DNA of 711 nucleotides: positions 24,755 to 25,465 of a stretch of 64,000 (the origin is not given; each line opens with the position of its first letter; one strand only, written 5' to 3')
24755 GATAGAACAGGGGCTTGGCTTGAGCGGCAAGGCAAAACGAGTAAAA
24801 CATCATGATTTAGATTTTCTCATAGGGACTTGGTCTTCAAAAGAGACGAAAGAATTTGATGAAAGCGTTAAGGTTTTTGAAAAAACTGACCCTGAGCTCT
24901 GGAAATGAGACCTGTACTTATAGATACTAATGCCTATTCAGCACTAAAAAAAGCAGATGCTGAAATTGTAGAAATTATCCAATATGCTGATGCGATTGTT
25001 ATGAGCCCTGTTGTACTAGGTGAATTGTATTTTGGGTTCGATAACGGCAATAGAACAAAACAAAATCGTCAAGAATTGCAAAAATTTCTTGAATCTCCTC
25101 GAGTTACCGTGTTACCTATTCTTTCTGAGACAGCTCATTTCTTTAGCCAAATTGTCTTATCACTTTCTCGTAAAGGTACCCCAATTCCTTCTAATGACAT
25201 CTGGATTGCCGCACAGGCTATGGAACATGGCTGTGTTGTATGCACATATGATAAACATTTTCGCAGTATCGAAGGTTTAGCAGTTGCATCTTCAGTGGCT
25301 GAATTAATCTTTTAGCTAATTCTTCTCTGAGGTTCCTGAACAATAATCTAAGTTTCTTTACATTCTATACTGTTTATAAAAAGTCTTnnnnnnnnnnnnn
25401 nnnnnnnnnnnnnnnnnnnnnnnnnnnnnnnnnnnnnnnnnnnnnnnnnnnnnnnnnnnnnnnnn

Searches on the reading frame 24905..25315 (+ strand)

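Call 52: search_protein_families(library=pfam, proteins=[window:24905-25315:+], max_evalue=0.01)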
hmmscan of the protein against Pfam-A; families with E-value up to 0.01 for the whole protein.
window:24905-25315:+ (136 aa): 1 family
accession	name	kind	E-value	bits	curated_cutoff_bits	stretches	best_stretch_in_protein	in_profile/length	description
PF01850.27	PIN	-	2.7e-14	54.2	23.6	1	4-123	1-118/120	PIN domain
